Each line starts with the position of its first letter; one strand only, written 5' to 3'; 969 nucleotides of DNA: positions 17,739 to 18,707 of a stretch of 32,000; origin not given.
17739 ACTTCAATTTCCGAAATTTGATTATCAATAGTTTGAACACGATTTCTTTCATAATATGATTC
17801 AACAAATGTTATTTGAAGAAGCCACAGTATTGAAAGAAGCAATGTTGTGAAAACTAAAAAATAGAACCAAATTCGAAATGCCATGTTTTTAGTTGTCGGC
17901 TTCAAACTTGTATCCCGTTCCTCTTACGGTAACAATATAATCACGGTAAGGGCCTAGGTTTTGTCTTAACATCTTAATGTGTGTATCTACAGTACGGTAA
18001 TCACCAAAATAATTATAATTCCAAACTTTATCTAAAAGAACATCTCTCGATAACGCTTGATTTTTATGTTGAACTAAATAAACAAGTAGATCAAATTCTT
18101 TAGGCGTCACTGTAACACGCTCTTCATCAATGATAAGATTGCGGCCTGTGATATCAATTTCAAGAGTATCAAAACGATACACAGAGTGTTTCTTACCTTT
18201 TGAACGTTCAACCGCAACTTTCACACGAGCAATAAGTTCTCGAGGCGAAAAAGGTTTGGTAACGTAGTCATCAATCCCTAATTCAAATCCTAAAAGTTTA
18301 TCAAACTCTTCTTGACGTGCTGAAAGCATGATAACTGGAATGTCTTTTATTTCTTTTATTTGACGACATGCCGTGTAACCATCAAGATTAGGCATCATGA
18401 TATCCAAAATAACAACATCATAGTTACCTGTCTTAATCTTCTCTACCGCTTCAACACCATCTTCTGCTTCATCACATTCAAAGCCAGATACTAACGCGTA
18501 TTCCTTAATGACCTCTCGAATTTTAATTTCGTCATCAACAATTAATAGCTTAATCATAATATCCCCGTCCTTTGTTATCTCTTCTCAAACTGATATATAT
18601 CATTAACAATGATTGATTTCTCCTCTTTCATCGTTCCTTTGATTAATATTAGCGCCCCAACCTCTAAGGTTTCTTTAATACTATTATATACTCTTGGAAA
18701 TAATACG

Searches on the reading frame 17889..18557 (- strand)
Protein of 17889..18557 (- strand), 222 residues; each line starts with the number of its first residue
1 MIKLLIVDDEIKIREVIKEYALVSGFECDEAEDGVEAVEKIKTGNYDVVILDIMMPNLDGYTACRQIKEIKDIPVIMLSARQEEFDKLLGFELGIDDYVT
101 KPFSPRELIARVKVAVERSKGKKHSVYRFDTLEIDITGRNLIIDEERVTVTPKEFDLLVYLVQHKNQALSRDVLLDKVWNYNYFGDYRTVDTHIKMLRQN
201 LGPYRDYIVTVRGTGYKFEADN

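Call 56: list_cluster_members(proteins=[window:17889-18557:-, window:27112-28065:-, window:25610-26806:-, window:26811-27122:-, window:16457-17905:-])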
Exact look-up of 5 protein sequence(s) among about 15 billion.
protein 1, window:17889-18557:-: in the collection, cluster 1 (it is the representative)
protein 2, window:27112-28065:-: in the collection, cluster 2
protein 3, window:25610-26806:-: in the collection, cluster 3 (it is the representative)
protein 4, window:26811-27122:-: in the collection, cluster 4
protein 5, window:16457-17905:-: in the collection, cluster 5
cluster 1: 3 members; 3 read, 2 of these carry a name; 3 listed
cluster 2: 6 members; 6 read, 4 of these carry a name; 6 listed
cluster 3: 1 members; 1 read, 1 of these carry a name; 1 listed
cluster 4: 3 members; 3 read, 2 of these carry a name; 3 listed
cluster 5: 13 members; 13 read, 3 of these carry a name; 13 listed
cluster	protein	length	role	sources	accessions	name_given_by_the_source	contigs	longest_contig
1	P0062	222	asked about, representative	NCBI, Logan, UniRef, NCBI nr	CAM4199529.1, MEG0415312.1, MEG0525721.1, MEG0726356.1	response regulator transcription factor [Erysipelothrix inopinata] | Response regulator transcription factor n=1 Tax=Erysipelothrix inopinata TaxID=225084 ...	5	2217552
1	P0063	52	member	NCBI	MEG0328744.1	MAG: response regulator, partial [Erysipelothrix sp.]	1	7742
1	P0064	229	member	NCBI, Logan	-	-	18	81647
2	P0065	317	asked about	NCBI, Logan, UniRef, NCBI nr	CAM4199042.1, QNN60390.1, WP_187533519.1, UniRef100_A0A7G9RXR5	signal recognition particle-docking protein FtsY [Erysipelothrix inopinata] | Signal recognition particle receptor FtsY n=1 Tax=Erysipelothrix inopinata TaxID=225084 ...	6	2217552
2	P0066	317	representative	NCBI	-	-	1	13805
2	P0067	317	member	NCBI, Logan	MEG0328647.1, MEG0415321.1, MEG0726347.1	MAG: signal recognition particle-docking protein FtsY [Erysipelothrix sp.]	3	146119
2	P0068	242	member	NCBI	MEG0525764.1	MAG: signal recognition particle receptor subunit alpha, partial [Erysipelothrix sp.]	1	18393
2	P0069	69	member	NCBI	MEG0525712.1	MAG: signal recognition particle-docking protein FtsY, partial [Erysipelothrix sp.]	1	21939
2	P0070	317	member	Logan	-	-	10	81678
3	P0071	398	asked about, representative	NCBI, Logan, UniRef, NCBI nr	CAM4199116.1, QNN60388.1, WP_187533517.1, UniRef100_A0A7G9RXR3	acetate kinase [Erysipelothrix inopinata] | Acetate kinase n=1 Tax=Erysipelothrix inopinata TaxID=225084 RepID=A0A7G9RXR3_9FIRM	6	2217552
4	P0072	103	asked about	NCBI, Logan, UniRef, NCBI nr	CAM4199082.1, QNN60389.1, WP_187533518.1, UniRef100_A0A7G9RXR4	YlxM family DNA-binding protein [Erysipelothrix inopinata] | UPF0122 protein H9L01_08430 n=1 Tax=Erysipelothrix inopinata TaxID=225084 ...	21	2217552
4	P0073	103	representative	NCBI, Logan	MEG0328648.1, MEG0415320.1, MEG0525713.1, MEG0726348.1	MAG: YlxM family DNA-binding protein [Erysipelothrix sp.]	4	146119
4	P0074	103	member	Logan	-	-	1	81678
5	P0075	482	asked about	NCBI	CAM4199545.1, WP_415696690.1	HAMP domain-containing sensor histidine kinase [Erysipelothrix inopinata]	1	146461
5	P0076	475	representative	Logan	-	-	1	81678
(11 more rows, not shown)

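Call 72: search_protein_families(library=pfam, proteins=[window:17889-18557:-], max_evalue=0.001)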
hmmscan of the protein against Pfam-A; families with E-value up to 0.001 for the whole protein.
window:17889-18557:- (222 aa): 2 families
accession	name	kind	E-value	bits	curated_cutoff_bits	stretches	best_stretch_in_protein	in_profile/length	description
PF00072.30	Response_reg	-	8.9e-31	106.8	30.2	1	5-113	2-111/111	Response regulator receiver domain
PF00486.34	Trans_reg_C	-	7.2e-26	90.5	26.2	1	146-218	2-77/77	Transcriptional regulatory protein, C terminal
